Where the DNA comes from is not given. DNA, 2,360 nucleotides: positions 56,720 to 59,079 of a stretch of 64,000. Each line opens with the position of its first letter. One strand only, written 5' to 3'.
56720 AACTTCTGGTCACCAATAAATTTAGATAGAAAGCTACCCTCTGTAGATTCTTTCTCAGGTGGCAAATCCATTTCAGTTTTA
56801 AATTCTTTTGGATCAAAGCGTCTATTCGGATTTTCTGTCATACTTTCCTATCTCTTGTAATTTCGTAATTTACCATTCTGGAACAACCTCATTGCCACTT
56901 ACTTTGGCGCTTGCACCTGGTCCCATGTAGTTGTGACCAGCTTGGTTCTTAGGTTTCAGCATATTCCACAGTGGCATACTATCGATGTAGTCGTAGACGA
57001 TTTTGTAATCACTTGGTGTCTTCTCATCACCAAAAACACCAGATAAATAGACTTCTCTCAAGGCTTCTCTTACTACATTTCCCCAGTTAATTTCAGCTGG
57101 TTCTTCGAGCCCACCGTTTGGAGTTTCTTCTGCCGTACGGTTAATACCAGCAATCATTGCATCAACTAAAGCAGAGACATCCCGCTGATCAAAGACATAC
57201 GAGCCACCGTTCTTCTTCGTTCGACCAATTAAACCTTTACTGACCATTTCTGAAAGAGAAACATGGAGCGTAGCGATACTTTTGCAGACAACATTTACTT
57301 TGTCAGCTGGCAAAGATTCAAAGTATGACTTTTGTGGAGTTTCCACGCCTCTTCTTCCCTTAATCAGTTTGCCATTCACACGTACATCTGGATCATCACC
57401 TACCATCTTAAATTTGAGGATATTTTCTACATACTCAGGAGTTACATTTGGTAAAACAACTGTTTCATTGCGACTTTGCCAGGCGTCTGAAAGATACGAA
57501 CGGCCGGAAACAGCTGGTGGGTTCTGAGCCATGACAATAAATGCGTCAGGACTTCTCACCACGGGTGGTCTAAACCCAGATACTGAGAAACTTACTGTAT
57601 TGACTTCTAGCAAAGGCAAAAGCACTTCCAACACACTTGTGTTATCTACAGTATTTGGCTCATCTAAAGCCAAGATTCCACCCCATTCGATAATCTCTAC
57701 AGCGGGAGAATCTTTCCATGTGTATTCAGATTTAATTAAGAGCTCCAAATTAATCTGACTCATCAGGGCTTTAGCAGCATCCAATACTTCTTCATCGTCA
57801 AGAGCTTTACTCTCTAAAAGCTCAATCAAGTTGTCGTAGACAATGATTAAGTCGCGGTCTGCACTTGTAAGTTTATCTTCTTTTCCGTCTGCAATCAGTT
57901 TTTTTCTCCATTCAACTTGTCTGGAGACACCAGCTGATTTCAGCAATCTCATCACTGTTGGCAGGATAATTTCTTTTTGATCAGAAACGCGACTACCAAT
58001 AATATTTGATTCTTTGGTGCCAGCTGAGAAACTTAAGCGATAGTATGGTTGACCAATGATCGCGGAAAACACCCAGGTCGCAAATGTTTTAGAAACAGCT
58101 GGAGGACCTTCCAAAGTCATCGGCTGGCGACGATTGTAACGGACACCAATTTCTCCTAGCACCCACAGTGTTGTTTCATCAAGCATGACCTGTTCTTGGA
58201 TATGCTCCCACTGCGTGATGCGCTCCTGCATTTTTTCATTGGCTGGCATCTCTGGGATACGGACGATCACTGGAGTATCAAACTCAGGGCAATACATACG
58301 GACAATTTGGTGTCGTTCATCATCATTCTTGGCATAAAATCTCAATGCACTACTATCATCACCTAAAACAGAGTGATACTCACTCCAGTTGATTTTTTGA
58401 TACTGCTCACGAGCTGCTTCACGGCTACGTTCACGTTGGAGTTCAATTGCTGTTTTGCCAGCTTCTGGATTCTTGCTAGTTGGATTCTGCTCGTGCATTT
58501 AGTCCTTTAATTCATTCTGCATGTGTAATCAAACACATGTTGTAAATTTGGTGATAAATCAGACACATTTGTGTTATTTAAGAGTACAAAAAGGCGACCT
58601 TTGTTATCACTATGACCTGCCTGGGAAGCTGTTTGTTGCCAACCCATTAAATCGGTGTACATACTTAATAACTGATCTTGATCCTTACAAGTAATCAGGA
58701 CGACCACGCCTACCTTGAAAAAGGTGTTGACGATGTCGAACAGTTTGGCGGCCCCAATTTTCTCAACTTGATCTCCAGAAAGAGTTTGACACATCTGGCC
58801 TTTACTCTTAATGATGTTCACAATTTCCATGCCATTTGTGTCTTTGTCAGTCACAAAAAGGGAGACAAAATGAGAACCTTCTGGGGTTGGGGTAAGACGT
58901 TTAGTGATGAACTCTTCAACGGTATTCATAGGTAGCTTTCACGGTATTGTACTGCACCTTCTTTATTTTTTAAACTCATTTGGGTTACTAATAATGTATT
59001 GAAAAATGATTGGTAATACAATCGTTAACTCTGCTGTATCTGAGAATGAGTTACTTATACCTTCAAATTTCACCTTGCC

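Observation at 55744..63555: Six-gene operon: two paralogous ATP-grasp ligases + HExxH-peptidase/VWA protein + MoxR-like AAA_5 ATPase + two unknown acidic proteins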

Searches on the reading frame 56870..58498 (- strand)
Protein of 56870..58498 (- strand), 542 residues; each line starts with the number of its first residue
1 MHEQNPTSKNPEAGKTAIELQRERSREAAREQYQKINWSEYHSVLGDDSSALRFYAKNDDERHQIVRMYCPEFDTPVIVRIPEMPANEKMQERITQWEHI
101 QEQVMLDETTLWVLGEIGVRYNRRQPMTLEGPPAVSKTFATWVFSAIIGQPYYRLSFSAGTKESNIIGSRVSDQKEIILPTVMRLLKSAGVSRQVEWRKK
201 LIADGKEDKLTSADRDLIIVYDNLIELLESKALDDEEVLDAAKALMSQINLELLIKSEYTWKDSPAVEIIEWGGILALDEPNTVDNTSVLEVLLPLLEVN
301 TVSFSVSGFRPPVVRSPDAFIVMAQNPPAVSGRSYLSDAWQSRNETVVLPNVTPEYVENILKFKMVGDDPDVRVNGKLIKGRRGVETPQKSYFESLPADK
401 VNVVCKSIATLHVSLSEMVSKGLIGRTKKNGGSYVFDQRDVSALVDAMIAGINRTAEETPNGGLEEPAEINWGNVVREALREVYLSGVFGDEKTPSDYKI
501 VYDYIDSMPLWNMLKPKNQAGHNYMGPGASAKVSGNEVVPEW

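Call 4: search_protein_families(library=pfam, proteins=[window:56870-58498:-], max_evalue=0.01)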
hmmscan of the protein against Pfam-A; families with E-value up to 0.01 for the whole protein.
window:56870-58498:- (542 aa): 1 family
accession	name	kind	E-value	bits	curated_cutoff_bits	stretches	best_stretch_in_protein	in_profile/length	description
PF07728.20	AAA_5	-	1.8e-09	38.2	22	1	245-343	42-138/139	AAA domain (dynein-related subfamily)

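Call 8: search_protein_families(library=phrogs, proteins=[window:56870-58498:-], max_evalue=0.001)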
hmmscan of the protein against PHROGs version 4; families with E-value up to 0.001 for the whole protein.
window:56870-58498:- (542 aa): 2 families
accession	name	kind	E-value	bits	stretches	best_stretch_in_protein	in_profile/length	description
phrog_16448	-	other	1.2e-07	31.4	1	257-385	500-620/680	ATPase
phrog_249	-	moron, auxiliary metabolic gene and host takeover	6.2e-06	26.8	0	102-169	103-172/380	porphyrin biosynthesis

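Call 10: find_homologous_proteins(query=window:56870-58498:-, max_evalue=0.001)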
Query window:56870-58498:- (542 aa): 7 proteins with E <= 0.001 among 8000 candidates.
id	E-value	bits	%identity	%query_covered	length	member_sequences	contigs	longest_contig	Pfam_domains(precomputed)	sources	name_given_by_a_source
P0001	0.0e+0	1221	100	100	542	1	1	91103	PF07728.21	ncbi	-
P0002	2.2e-145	503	46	96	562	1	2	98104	PF07728.21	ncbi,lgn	-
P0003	1.6e-138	481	45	96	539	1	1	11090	PF07728.21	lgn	-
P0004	3.3e-118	414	43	90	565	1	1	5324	PF07726.18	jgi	jgi:MoxR-like ATPase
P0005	9.9e-115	402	43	91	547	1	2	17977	PF07728.21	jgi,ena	-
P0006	3.0e-59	219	34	85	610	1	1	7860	-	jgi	jgi:hypothetical protein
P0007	6.3e-45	172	30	74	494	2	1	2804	-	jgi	jgi:hypothetical protein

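Call 11: find_encoding_contigs(protein=P0002, flank=10000, max_places=3)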
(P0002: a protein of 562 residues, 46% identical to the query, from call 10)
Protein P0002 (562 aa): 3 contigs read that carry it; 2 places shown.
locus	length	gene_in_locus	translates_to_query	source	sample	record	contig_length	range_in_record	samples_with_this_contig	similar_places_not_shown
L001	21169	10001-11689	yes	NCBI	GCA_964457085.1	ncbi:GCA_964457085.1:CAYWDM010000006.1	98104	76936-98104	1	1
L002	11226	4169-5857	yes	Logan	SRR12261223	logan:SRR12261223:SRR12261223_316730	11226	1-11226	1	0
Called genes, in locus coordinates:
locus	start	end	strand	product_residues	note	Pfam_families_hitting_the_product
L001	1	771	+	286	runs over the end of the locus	PF02353:CMAS, PF03141:Methyltransf_29 (weak), PF02475:TRM5-TYW2_MTfase, PF13489:Methyltransf_23, PF08241:Methyltransf_11, PF08242:Methyltransf_12, PF13649:Methyltransf_25, PF13847:Methyltransf_31, +4 more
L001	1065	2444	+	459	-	-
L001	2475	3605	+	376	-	PF04055:Radical_SAM, PF13353:Fer4_12 (faint), PF13186:SPASM (faint)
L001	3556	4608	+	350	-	PF08443:RimK (faint)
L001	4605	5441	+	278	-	-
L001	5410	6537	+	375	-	PF04055:Radical_SAM (faint)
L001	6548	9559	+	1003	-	-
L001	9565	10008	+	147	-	-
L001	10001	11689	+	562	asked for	PF07728:AAA_5 (weak)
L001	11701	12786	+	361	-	-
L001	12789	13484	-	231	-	-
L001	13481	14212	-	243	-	-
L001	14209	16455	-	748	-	-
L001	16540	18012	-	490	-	-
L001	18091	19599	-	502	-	PF03193:RsgA_GTPase (faint), PF02463:SMC_N (faint), PF13476:AAA_23 (faint), PF00005:ABC_tran, PF13401:AAA_22 (faint), PF13555:AAA_29 (faint), PF01926:MMR_HSR1 (faint), PF00005:ABC_tran, +1 more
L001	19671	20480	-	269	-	-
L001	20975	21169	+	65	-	?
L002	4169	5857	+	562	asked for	PF07728:AAA_5 (weak)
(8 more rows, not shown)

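Call 12: find_encoding_contigs(protein=P0003, flank=10000, max_places=3)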
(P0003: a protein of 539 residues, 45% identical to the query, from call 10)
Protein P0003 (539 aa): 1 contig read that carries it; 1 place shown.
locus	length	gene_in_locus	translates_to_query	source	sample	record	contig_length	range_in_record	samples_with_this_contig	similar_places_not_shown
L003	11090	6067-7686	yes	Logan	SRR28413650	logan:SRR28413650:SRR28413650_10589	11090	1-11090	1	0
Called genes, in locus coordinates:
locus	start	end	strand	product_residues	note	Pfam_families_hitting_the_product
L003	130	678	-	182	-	-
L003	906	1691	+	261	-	-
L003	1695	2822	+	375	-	PF04055:Radical_SAM (weak)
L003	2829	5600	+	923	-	-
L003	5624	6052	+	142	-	-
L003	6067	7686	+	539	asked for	PF07728:AAA_5 (weak)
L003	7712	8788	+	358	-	-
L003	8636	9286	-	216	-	-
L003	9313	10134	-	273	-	-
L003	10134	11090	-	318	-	?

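Call 13: find_encoding_contigs(protein=P0005, flank=10000, max_places=3)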
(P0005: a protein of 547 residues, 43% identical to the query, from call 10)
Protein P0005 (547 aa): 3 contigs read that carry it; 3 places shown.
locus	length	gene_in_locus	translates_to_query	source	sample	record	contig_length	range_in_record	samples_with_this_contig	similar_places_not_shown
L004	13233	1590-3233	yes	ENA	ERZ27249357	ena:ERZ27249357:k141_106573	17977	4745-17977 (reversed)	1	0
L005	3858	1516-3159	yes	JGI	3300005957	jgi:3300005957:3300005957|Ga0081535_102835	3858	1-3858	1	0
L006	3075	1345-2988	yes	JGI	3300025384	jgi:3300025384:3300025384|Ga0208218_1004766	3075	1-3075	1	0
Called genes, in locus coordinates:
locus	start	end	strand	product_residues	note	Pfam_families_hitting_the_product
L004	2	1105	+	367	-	?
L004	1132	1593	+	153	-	-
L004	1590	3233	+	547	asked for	PF07728:AAA_5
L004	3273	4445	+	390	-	-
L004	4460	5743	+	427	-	PF02310:B12-binding, PF04055:Radical_SAM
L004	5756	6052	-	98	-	PF13370:Fer4_13, PF13459:Fer4_15 (weak)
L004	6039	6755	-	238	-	-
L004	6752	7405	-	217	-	-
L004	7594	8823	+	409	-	-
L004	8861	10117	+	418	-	PF00266:Aminotran_5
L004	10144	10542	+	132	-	PF01592:NifU_N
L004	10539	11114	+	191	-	PF01931:NTPase_I-T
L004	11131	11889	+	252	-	PF00970:FAD_binding_6, PF00175:NAD_binding_1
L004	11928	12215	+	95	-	PF13459:Fer4_15 (faint), PF13370:Fer4_13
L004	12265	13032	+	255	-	PF13462:Thioredoxin_4, PF01323:DSBA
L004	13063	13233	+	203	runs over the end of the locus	-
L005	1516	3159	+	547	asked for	PF07728:AAA_5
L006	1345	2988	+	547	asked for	PF07728:AAA_5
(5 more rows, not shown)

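Call 15: find_related_loci(query=A1, collection=genome_contigs, flank=10000)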
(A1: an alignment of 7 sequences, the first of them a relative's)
Query A1 (542 aa) in genome_contigs; peptide patterns used: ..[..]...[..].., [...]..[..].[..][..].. (x = any residue, [..] = any of these).
28 stretches matched a pattern; 3 encode a relative of the query (tblastn E <= 1e-3); 2 distinct loci.
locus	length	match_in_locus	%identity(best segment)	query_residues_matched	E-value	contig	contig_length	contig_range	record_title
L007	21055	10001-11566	46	23-542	1e-152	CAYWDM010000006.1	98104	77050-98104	MAG TPA_asm: uncultured Pseudomonadales bacterium isolate SRP272421_co4_48 genome assembly, contig: NODE_219_length_9810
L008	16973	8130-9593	34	46-542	4e-84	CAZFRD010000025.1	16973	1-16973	MAG TPA_asm: uncultured Pseudomonadales bacterium isolate SRP192515_co1_183 genome assembly, contig: NODE_3207_length_16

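Call 19: search_protein_families(library=padloc, proteins=[window:56870-58498:-], max_evalue=0.01)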
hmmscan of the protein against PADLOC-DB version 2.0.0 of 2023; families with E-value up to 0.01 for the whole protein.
window:56870-58498:- (542 aa): 0 families

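Call 20: search_protein_families(library=pfam, proteins=[L001:1065-2444:+, L001:2475-3605:+, L001:5410-6537:+, L001:13481-14212:-, L001:12789-13484:-, L008:780-1904:+, L008:3632-4795:+, L008:11407-12069:-, L001:16540-18012:-], max_evalue=0.01)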
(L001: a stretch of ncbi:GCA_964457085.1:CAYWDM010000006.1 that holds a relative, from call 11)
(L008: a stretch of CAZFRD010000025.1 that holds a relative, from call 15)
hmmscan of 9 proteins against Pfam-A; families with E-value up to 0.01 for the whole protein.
L001:1065-2444:+ (459 aa): 0 families

L001:2475-3605:+ (376 aa): 3 families
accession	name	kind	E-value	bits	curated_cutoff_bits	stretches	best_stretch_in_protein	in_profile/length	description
PF04055.27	Radical_SAM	-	2.9e-09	37.7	29.5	1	41-141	1-101/166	Radical SAM superfamily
PF13186.11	SPASM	-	9.2e-06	26.3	21.5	1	286-320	9-46/67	Iron-sulfur cluster-binding domain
PF13353.11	Fer4_12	-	1.2e-05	26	22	1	45-128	13-98/137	4Fe-4S single cluster domain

L001:5410-6537:+ (375 aa): 1 family
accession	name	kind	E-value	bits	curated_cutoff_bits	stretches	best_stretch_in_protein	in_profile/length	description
PF04055.27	Radical_SAM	-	1.4e-05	25.8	29.5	1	146-296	11-149/166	Radical SAM superfamily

L001:13481-14212:- (243 aa): 0 families

L001:12789-13484:- (231 aa): 0 families

L008:780-1904:+ (374 aa): 3 families
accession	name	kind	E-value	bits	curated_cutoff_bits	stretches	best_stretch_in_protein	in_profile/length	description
PF04055.27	Radical_SAM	-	6.2e-07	30.2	29.5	1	42-146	2-105/166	Radical SAM superfamily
PF13186.11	SPASM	-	3.1e-06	27.8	21.5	1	285-320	8-46/67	Iron-sulfur cluster-binding domain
PF13353.11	Fer4_12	-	4.5e-05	24.2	22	1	45-137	13-108/137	4Fe-4S single cluster domain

L008:3632-4795:+ (387 aa): 1 family
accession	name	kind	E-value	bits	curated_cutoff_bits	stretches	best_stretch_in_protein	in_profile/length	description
PF04055.27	Radical_SAM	-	1.2e-06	29.3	29.5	1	158-314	11-155/166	Radical SAM superfamily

L008:11407-12069:- (220 aa): 0 families

L001:16540-18012:- (490 aa): 0 families

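Call 29: find_encoding_contigs(protein=P0001, flank=10000, max_places=2)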
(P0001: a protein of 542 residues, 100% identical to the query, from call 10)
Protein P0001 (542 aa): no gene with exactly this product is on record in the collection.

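Call 33: search_protein_families(library=ncbifam, proteins=[window:56870-58498:-], max_evalue=0.01)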
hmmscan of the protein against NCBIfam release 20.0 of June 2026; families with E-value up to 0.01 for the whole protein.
window:56870-58498:- (542 aa): 0 families

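Call 44: search_solved_structures(query=A1, max_evalue=0.001)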
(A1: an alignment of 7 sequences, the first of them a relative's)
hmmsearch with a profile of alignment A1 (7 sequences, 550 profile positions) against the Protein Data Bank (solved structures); distinct sequences matched with E-value up to 0.001: 5.
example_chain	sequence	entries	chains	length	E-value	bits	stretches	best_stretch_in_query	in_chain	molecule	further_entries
6or5_A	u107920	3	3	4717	9.5e-48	166.3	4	260-363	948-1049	Midasin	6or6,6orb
6i27_A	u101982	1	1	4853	3.1e-45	158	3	259-363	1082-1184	Midasin,Midasin,Midasin,Midasin,Midasin,Midasin,Midasin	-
6i26_A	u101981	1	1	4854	3.1e-45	158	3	259-363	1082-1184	Midasin,Midasin,Midasin,Midasin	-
6hyp_A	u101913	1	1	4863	3.2e-45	158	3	259-363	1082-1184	Midasin,Midasin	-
5jcs_s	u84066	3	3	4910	3.3e-45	158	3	259-363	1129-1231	Midasin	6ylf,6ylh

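Call 54: search_protein_families(library=pfam, proteins=[P0006, L001:13481-14212:-], max_evalue=1)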
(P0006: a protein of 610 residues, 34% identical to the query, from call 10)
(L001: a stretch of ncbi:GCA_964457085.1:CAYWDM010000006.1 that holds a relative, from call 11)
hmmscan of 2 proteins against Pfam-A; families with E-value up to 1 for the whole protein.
P0006 (610 aa): 1 family
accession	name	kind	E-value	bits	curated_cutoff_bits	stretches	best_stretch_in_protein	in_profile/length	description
PF07726.17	AAA_3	-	0.008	16.5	27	1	117-161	3-47/131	ATPase family associated with various cellular activities (AAA)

L001:13481-14212:- (243 aa): 1 family
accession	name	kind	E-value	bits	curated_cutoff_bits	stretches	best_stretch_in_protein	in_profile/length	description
PF13338.12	AbiEi_4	-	0.059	13.9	25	1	152-180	15-42/49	Transcriptional regulator, AbiEi antitoxin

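Call 56: find_encoding_contigs(protein=P0006, flank=10000, max_places=2)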
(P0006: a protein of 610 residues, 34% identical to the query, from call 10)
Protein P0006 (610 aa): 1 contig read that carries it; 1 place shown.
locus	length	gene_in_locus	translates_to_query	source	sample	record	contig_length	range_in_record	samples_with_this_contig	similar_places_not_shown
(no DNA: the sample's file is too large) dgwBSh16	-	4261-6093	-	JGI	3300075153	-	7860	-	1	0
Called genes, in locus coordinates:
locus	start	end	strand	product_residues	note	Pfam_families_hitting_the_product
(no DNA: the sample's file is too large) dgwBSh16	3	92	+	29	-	?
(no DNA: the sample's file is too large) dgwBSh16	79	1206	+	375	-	-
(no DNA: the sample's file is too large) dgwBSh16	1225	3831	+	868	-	-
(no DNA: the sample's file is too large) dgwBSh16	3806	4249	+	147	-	-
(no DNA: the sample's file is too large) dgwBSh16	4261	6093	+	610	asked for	-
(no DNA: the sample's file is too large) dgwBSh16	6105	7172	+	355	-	-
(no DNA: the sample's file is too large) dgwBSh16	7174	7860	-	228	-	?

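Call 57: find_encoding_contigs(protein=P0004, flank=10000, max_places=2)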
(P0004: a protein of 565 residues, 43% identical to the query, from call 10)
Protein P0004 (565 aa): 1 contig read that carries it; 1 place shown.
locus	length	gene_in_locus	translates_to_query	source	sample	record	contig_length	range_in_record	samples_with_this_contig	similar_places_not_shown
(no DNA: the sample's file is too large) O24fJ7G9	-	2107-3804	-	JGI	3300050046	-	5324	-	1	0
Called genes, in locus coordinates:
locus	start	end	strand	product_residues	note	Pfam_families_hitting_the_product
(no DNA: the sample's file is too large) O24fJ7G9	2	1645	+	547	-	?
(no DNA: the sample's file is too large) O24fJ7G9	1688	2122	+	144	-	-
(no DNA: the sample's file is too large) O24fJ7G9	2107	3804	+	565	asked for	PF07726:AAA_3 (faint)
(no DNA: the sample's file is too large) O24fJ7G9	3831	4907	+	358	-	-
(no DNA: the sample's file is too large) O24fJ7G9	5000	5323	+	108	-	?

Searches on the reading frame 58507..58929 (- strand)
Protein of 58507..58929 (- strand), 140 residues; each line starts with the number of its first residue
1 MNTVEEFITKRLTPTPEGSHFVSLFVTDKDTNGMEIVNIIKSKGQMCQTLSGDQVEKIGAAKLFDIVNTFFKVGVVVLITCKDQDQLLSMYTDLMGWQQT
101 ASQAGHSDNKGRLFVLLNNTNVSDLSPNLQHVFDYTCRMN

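Call 4: search_protein_families(library=pfam, proteins=[window:58507-58929:-], max_evalue=0.01)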
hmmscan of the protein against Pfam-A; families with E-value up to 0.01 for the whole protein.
window:58507-58929:- (140 aa): 0 families

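Call 8: search_protein_families(library=phrogs, proteins=[window:58507-58929:-], max_evalue=0.001)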
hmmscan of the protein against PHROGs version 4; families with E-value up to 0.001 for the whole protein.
window:58507-58929:- (140 aa): 0 families

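Call 19: search_protein_families(library=padloc, proteins=[window:58507-58929:-], max_evalue=0.01)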
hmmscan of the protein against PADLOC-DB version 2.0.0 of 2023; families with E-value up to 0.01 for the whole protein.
window:58507-58929:- (140 aa): 0 families

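Call 32: search_solved_structures(query=A3, max_evalue=10)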
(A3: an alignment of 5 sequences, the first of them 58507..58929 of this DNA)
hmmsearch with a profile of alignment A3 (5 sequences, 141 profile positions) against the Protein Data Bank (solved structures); distinct sequences matched with E-value up to 10: 9.
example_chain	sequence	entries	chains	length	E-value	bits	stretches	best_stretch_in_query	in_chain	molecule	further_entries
4j29_A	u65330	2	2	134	0.0091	18.9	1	6-102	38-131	Engineered Protein OR258 | DE NOVO DESIGNED PROTEIN OR258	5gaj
2l82_A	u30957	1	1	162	0.046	16.6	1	58-98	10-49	DESIGNED PROTEIN OR32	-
2ln3_A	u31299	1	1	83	0.065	16.2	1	55-106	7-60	DE NOVO DESIGNED PROTEIN OR135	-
6ci9_A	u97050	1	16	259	0.11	15.5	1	66-98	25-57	3-oxoacyl-[acyl-carrier-protein] reductase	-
6ci8_A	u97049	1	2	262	0.11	15.4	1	66-98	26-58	3-oxoacyl-[acyl-carrier-protein] reductase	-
9j3c_A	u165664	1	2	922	0.27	14.2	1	53-117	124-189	RNA cytidine acetyltransferase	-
7mq8_NJ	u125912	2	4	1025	0.3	14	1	53-117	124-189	RNA cytidine acetyltransferase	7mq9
4j9j_A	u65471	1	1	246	1.1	12.2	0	51-85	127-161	Imidazole glycerol phosphate synthase subunit HisF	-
6g1c_V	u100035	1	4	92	1.9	11.5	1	53-89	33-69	Antitoxin HicB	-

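Call 33: search_protein_families(library=ncbifam, proteins=[window:58507-58929:-], max_evalue=0.01)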
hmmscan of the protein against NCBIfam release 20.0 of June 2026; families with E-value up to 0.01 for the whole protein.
window:58507-58929:- (140 aa): 1 family
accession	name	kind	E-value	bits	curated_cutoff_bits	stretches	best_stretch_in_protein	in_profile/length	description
TIGR03081.1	metmalonyl_epim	equivalog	0.0045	17.5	114.95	0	77-127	5-55/129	methylmalonyl-CoA epimerase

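Call 79: predict_structure(protein=window:58507-58929:-)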
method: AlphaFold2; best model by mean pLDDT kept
length: 140 residues; sequences in the alignment: 1
mean_pLDDT: 41.3   pTM: 0.30
mean pLDDT of the five models: 41.3, 41.2, 40.5, 39.7, 38.3
residues with pLDDT >= 90: 0; 70-90: 0; 50-70: 10; < 50: 130
segments of 3 or more residues with pLDDT < 50: 1-63, 68-84, 86-88, 97-140
pLDDT, mean of each block of 10 residues (from residue 1): 41 40 39 38 35 44 49 44 47 46 39 42 37 35
secondary structure, 60 per line:
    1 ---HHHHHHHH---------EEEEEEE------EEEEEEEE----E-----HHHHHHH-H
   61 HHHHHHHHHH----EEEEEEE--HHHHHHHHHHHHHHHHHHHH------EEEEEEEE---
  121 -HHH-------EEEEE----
elements in order: H4-11 E21-27 E34-41 H52-58 H60-70 E75-81 H84-103 E110-117 E132-136
